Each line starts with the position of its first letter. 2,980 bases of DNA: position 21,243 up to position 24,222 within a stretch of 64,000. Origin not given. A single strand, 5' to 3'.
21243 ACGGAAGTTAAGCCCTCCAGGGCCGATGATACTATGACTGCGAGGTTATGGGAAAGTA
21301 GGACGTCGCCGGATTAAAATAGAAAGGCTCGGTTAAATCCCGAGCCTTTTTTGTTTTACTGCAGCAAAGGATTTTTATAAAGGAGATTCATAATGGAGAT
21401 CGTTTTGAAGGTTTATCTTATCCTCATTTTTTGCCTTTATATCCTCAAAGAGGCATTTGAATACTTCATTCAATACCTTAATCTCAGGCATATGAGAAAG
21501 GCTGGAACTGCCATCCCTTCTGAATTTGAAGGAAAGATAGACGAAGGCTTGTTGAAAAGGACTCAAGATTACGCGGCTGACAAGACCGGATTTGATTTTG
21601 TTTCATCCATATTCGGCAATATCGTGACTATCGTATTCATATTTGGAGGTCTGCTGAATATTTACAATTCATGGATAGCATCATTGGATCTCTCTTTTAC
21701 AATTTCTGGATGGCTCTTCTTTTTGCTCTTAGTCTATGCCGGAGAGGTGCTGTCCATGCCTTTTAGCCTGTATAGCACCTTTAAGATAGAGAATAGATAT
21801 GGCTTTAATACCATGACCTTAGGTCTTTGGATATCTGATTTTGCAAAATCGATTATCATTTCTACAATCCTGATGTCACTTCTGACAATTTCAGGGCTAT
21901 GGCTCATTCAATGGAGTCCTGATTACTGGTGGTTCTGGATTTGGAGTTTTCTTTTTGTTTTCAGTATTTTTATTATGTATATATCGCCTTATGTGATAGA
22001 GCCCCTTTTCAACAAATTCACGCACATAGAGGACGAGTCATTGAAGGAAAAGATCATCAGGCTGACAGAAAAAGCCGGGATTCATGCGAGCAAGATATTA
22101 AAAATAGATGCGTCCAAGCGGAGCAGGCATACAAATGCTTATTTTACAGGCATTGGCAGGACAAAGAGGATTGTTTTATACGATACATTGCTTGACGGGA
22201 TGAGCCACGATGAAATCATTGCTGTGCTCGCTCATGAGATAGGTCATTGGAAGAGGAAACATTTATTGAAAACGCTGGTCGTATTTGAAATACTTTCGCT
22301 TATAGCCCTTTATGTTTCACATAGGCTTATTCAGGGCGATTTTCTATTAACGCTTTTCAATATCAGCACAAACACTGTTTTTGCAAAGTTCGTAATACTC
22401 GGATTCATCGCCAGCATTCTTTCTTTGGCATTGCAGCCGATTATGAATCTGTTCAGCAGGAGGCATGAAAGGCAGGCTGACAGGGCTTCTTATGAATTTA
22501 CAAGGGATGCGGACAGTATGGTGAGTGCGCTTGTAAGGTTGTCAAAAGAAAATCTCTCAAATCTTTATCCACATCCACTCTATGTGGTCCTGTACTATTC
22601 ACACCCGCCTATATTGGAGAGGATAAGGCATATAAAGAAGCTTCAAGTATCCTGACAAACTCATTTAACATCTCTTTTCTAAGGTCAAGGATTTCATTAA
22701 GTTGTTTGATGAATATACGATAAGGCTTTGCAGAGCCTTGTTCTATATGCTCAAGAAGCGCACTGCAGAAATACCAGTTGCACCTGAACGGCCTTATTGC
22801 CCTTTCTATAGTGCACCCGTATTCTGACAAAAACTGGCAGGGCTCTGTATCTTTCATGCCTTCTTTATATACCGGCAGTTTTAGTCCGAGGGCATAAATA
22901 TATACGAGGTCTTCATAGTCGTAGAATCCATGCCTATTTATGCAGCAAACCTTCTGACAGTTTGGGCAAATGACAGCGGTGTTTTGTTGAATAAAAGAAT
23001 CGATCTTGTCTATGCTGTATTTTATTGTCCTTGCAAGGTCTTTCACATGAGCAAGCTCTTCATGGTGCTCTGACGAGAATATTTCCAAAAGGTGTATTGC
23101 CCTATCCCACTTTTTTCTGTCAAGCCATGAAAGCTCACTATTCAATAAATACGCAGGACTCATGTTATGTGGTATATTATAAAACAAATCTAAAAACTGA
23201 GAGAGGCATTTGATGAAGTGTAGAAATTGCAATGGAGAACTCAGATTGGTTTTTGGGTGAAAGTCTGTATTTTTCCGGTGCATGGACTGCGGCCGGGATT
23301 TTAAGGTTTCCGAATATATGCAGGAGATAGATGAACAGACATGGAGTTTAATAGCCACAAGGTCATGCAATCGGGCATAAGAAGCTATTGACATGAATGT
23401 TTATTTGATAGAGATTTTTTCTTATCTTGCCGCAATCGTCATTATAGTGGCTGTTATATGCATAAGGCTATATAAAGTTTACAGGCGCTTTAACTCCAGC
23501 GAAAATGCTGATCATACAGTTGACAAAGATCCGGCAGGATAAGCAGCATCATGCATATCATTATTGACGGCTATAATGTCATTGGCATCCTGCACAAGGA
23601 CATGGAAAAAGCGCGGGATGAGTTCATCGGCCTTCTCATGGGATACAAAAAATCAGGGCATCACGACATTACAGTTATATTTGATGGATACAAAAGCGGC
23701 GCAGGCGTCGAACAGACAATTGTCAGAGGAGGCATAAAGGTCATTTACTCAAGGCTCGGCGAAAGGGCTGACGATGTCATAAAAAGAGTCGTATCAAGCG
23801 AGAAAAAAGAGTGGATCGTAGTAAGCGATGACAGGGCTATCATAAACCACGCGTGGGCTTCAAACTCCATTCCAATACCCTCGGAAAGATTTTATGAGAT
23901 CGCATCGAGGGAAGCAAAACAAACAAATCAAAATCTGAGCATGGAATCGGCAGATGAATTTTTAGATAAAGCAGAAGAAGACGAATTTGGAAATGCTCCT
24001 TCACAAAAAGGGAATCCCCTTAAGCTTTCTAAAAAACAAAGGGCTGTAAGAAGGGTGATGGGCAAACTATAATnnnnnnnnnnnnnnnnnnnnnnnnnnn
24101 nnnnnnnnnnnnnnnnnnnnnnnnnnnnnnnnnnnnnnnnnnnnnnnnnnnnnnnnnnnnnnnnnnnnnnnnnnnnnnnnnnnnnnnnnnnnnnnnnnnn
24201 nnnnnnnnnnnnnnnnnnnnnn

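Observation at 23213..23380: Uncalled 55-codon zinc-ribbon ORF with an in-frame TGA and a SECIS-like hairpin; selB is 6 kb away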

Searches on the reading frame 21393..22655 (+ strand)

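Call 14: search_protein_families(library=ncbifam, proteins=[window:21393-22655:+], max_evalue=0.001)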
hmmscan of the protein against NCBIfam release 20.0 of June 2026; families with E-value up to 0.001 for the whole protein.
window:21393-22655:+ (420 aa): 9 families
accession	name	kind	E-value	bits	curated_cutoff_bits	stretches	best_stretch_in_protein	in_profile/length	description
NF003965.0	PRK05457.1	equivalog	1.5e-16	60.7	245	1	212-416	74-283/285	protease HtpX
NF002669.0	PRK02391.1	equivalog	9.4e-14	51.2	341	1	209-385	71-241/298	zinc metalloprotease HtpX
NF002775.0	PRK02870.1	equivalog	6.4e-12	45.4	285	1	246-390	143-285/338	zinc metalloprotease HtpX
NF003425.0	PRK04897.1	equivalog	6.9e-12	45.2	355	1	245-416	106-297/298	zinc metalloprotease HtpX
NF002826.0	PRK03001.1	equivalog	3e-10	39.7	369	1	216-386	69-229/285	zinc metalloprotease HtpX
NF002322.0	PRK01265.1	equivalog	1.3e-08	34.7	275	1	179-367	43-230/325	zinc metalloprotease HtpX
NF002363.0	PRK01345.1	equivalog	6.4e-08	32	422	1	215-385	67-228/318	zinc metalloprotease HtpX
NF052399.1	M48_lipo_LoiP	exception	6.9e-08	32.2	365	0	260-295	107-142/247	metalloprotease LoiP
NF002839.0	PRK03072.1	equivalog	3.1e-06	26.5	412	1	246-385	99-234/291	zinc metalloprotease HtpX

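Call 15: search_protein_families(library=pfam, proteins=[window:21393-22655:+], max_evalue=0.001)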
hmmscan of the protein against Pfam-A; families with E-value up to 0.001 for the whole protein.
window:21393-22655:+ (420 aa): 2 families
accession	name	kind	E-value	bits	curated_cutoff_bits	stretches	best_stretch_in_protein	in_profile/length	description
PF16491.10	Peptidase_M48_N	-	2.8e-53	180.9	27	1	31-208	2-179/179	CAAX prenyl protease N-terminal, five membrane helices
PF01435.24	Peptidase_M48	-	3.2e-41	141.6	20.3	1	213-417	3-185/186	Peptidase family M48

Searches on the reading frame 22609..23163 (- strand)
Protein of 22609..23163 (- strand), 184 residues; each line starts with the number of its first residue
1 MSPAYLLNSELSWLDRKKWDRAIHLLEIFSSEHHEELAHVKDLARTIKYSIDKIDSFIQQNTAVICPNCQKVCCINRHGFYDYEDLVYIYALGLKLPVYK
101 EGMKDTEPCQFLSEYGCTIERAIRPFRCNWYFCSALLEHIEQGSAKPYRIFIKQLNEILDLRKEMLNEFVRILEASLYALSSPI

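Call 14: search_protein_families(library=ncbifam, proteins=[window:22609-23163:-], max_evalue=0.001)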
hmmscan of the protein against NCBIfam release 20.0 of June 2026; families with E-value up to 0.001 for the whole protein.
window:22609-23163:- (184 aa): 0 families

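Call 15: search_protein_families(library=pfam, proteins=[window:22609-23163:-], max_evalue=0.001)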
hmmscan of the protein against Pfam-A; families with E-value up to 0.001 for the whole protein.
window:22609-23163:- (184 aa): 0 families

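Call 93: search_protein_families(library=pfam, proteins=[window:22609-23163:-], max_evalue=1)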
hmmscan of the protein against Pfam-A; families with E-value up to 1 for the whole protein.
window:22609-23163:- (184 aa): 2 families
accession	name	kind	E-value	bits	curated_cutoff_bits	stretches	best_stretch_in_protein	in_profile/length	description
PF25497.1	COR-B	-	0.0029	17.8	27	1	41-87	70-118/145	C-terminal of Roc, COR-B domain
PF19317.4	Gag_p24_C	-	0.061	13.5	25.9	1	137-160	7-30/74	Gag protein p24 C-terminal domain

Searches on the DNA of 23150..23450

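Call 99: search_rna_families(source=window, start=23150, end=23450, threshold=evalue, max_evalue=10)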
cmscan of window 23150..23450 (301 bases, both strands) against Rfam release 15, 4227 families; matches with E-value up to 10: 3.
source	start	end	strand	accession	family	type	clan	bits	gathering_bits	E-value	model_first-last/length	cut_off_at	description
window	23205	23294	+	RF00300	snoZ221_snoR21b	Gene; snRNA; snoRNA; CD-box;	-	14.6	44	2.3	1-91/91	no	Small nucleolar RNA Z221/R21b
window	23158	23180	+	RF00173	Hairpin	Gene; ribozyme;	-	14.4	65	2.7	24-46/52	no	Hairpin ribozyme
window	23152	23214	+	RF01693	Bacteroidales-1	Gene; sRNA;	-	11.8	60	9.2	1-179/179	no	Bacteroidales-1 6S-Bacteroidales RNA suggested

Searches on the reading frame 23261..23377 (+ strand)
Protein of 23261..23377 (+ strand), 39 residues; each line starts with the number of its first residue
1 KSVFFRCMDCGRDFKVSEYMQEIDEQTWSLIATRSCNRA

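Call 8: search_protein_families(library=ncbifam, proteins=[window:23282-23377:+], max_evalue=10)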
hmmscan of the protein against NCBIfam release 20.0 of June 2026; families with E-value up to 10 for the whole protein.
seq(32 aa): 1 family
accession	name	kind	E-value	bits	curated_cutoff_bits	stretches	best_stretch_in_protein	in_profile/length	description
NF041197.2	CxxC_Se_CxxC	equivalog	3.2e-06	27.2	40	1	2-31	23-52/53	dual CXXC motif small (seleno)protein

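Call 35: search_protein_representatives(protein=window:23261-23377:+)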
Query: 39 residues. Proteins with E-value up to 0.001 (for the whole library): 119; up to 1e-10: 7; up to 1e-30: 0. The best 119 are listed.
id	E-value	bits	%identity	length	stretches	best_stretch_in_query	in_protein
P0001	1.0e-23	95.1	36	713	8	2-33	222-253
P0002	2.2e-14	66.7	43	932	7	4-32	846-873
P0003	1.4e-13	64.2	33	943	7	2-31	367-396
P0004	3.1e-13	63.2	39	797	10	5-21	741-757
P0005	4.7e-12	59.6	32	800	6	3-32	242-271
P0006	8.8e-12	58.8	34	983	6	4-34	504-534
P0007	1.1e-11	58.5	44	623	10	5-18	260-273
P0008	1.1e-09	52.5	62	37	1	5-38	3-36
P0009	1.9e-09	51.7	32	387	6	4-21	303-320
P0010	1.9e-09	51.7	28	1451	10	2-31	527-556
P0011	5.2e-09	50.4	30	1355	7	2-36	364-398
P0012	1.6e-08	48.9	34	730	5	2-33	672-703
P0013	3.0e-08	48.1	36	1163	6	5-20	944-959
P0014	3.6e-08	47.8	41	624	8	3-18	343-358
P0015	4.3e-08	47.6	37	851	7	5-20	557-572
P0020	1.3e-07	46.1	54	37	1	3-39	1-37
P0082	1.8e-04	36.6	53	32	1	8-39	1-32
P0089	2.5e-04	36.2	53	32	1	8-39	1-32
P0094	3.5e-04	35.7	44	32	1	8-39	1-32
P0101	4.9e-04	35.3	47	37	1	5-38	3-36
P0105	5.5e-04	35.1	43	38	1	3-39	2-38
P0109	6.5e-04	34.9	47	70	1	3-38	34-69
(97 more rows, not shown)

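Call 37: find_encoding_contigs(protein=P0008, flank=3000, max_places=3)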
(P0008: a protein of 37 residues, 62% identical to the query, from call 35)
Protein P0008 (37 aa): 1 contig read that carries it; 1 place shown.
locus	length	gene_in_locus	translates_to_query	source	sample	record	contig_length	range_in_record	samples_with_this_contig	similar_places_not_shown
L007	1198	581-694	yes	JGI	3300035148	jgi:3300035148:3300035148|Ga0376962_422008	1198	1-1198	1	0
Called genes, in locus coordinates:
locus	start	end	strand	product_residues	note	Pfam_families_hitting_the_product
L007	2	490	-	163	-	?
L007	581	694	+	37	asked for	-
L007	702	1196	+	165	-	?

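Call 39: find_encoding_contigs(protein=P0020, flank=3000, max_places=2)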
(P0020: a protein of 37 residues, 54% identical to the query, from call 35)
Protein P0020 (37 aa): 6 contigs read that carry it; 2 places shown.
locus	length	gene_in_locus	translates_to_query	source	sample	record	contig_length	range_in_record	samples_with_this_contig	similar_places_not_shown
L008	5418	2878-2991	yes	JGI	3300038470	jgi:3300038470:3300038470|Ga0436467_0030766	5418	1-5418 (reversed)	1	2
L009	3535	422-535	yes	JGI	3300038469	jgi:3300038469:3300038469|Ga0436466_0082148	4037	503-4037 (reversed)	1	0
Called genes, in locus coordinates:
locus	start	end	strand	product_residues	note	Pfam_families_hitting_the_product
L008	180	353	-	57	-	-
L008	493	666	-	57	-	-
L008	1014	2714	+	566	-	PF01336:tRNA_anti-codon, PF00152:tRNA-synt_2, PF02938:GAD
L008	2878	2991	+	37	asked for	-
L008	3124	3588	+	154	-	PF01814:Hemerythrin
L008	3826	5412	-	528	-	PF00766:ETF_alpha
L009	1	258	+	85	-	?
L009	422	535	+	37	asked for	-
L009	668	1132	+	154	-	PF01814:Hemerythrin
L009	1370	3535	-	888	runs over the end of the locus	PF00441:Acyl-CoA_dh_1, PF01012:ETF (weak), PF00766:ETF_alpha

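Call 40: find_encoding_contigs(protein=P0082, flank=3000, max_places=2)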
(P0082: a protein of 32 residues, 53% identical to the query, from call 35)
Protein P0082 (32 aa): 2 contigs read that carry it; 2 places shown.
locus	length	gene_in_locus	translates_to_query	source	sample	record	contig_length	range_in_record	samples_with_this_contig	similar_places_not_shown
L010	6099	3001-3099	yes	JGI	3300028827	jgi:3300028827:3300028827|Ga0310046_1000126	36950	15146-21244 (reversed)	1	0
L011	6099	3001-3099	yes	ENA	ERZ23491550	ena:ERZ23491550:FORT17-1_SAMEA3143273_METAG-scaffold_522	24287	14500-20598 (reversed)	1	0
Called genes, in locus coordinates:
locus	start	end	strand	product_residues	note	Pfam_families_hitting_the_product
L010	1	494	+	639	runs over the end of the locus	PF07719:TPR_2 (faint), PF13174:TPR_6 (faint), PF13428:TPR_14 (faint), PF13432:TPR_16 (weak), PF14559:TPR_19 (faint), PF01464:SLT, PF27553:SLT_superhelical (weak)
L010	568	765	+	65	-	-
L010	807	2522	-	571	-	PF00989:PAS, PF13426:PAS_9, PF00989:PAS, PF13426:PAS_9, PF00158:Sigma54_activat, PF14532:Sigma54_activ_2, PF25601:AAA_lid_14, PF02954:HTH_8, +7 more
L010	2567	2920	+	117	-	-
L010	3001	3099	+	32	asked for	-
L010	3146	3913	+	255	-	PF19293:CdaA_N (weak), PF02457:DAC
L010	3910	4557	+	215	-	PF07949:YbbR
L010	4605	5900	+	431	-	PF02878:PGM_PMM_I, PF02879:PGM_PMM_II, PF02880:PGM_PMM_III, PF00408:PGM_PMM_IV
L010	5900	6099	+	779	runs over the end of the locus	PF03772:Competence, PF00753:Lactamase_B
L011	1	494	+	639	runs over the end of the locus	PF07719:TPR_2 (faint), PF13174:TPR_6 (faint), PF13428:TPR_14 (faint), PF13432:TPR_16 (weak), PF14559:TPR_19 (faint), PF01464:SLT, PF27553:SLT_superhelical (weak)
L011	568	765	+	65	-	-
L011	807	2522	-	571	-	PF00989:PAS, PF13426:PAS_9, PF00989:PAS, PF13426:PAS_9, PF00158:Sigma54_activat, PF14532:Sigma54_activ_2, PF25601:AAA_lid_14, PF02954:HTH_8, +7 more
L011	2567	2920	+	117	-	-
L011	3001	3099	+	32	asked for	-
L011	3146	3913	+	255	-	PF19293:CdaA_N (weak), PF02457:DAC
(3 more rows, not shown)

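Call 41: find_encoding_contigs(protein=P0089, flank=3000, max_places=2)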
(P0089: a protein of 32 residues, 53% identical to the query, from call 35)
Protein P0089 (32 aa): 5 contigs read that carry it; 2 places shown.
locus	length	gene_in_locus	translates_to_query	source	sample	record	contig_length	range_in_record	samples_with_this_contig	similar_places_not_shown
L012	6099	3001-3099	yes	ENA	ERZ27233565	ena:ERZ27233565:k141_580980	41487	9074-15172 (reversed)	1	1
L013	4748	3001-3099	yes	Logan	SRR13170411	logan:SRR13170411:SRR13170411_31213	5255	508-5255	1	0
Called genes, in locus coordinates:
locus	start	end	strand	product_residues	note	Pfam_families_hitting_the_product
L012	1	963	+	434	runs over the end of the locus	PF08245:Mur_ligase_M, PF02875:Mur_ligase_C, PF27239:FOL3_C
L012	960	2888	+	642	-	PF03968:LptD_N (weak), PF19838:LptD_2, PF04453:LptD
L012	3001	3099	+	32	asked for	-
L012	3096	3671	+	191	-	-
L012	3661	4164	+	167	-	PF05991:NYN_YacP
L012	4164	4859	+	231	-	PF00072:Response_reg, PF00486:Trans_reg_C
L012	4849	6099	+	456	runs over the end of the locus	PF00672:HAMP, PF00512:HisKA, PF02518:HATPase_c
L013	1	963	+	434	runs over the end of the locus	PF08245:Mur_ligase_M, PF02875:Mur_ligase_C, PF27239:FOL3_C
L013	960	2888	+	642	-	PF03968:LptD_N (weak), PF19838:LptD_2, PF04453:LptD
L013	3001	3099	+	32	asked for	-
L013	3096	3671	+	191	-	-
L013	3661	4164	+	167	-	PF05991:NYN_YacP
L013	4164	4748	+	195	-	?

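Call 42: find_encoding_contigs(protein=P0094, flank=3000, max_places=2)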
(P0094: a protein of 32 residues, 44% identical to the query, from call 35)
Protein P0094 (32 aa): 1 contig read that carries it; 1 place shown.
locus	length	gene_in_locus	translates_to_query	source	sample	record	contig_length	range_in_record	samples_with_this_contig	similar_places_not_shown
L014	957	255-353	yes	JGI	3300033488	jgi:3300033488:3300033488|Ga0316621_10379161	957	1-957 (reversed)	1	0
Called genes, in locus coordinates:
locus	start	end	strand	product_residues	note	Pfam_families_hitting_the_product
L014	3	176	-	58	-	?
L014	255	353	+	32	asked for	-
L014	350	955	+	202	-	?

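Call 43: find_encoding_contigs(protein=P0101, flank=3000, max_places=2)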
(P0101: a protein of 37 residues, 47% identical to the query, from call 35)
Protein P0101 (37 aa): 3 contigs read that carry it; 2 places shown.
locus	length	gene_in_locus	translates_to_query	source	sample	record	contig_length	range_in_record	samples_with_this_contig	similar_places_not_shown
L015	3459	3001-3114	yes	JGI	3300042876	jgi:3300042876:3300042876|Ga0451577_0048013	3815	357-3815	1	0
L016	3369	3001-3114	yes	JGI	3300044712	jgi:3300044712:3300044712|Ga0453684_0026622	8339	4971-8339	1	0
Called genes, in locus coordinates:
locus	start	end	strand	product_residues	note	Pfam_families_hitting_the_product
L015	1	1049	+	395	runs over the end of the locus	PF00990:GGDEF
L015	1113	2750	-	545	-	PF03063:Prismane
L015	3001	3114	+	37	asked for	-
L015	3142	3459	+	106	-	?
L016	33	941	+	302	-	-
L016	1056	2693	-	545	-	PF03063:Prismane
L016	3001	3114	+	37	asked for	-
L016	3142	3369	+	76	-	?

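Call 44: find_encoding_contigs(protein=P0105, flank=3000, max_places=2)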
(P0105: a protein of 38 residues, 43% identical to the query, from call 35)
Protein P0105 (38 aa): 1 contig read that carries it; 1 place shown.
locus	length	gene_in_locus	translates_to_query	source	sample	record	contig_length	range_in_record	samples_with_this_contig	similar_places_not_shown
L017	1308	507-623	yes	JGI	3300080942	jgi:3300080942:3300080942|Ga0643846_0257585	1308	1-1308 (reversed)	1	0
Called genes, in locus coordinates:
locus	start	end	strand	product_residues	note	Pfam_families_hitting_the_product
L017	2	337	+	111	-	PF00152:tRNA-synt_2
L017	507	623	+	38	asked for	-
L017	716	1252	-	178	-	PF05573:NosL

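Call 45: find_encoding_contigs(protein=P0109, flank=3000, max_places=2)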
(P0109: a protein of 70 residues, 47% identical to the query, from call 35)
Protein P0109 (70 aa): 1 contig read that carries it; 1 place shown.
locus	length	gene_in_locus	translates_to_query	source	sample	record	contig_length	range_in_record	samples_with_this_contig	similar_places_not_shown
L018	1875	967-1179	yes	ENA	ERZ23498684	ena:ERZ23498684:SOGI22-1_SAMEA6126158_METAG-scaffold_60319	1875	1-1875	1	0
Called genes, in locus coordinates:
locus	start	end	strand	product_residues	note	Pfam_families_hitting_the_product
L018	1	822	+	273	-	?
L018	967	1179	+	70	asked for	-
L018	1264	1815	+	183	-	PF00166:Cpn10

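Call 64: predict_structure(protein=P0109)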
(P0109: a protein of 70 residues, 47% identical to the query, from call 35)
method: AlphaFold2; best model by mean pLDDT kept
length: 70 residues; sequences in the alignment: 1
mean_pLDDT: 58.1   pTM: 0.39
mean pLDDT of the five models: 58.1, 57.2, 50.6, 49.5, 46.4
residues with pLDDT >= 90: 0; 70-90: 10; 50-70: 40; < 50: 20
segments of 3 or more residues with pLDDT < 50: 1-15, 68-70
pLDDT, mean of each block of 10 residues (from residue 1): 35 55 67 68 68 63 50
secondary structure, 60 per line:
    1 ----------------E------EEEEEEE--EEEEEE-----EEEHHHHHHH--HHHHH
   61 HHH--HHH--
elements in order: E24-30 E33-38 E44-46 H47-53 H56-63

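Call 93: search_protein_families(library=pfam, proteins=[L012:3096-3671:+], max_evalue=1)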
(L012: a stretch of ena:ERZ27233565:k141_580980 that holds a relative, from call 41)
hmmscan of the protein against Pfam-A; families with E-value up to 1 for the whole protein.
L012:3096-3671:+ (191 aa): 1 family
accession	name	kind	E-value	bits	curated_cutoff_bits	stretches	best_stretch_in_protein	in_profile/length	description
PF03692.20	CxxCxxCC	-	0.00063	20.8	23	1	31-115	2-69/85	Putative zinc- or iron-chelating domain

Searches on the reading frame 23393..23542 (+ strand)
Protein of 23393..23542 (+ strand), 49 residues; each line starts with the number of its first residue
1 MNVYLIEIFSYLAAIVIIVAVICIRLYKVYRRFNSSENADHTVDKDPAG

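Call 14: search_protein_families(library=ncbifam, proteins=[window:23393-23542:+], max_evalue=0.001)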
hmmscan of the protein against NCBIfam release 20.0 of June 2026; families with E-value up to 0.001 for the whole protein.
window:23393-23542:+ (49 aa): 0 families

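Call 15: search_protein_families(library=pfam, proteins=[window:23393-23542:+], max_evalue=0.001)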
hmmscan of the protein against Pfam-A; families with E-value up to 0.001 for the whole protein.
window:23393-23542:+ (49 aa): 0 families

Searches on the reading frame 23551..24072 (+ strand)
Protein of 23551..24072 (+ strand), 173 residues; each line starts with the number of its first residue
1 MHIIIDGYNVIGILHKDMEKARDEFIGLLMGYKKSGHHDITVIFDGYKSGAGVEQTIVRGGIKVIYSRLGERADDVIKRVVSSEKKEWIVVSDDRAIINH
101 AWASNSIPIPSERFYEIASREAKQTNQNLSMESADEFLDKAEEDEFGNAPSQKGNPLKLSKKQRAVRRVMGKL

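Call 14: search_protein_families(library=ncbifam, proteins=[window:23551-24072:+], max_evalue=0.001)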
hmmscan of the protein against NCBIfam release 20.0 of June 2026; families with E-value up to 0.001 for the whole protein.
window:23551-24072:+ (173 aa): 0 families

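Call 15: search_protein_families(library=pfam, proteins=[window:23551-24072:+], max_evalue=0.001)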
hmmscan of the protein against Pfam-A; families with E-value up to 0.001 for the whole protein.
window:23551-24072:+ (173 aa): 2 families
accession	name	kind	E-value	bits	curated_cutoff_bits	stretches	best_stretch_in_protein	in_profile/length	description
PF05991.17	NYN_YacP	-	3.3e-22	79.7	24.6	1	3-134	1-143/166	YacP-like NYN domain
PF11977.14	RNase_Zc3h12a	-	1.5e-05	25.2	23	1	2-124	4-120/154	Zc3h12a-like Ribonuclease NYN domain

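Call 38: find_encoding_contigs(protein=window:23551-24072:+, flank=1500, max_places=3)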
Protein window:23551-24072:+ (173 aa): no gene with exactly this product is on record in the collection.
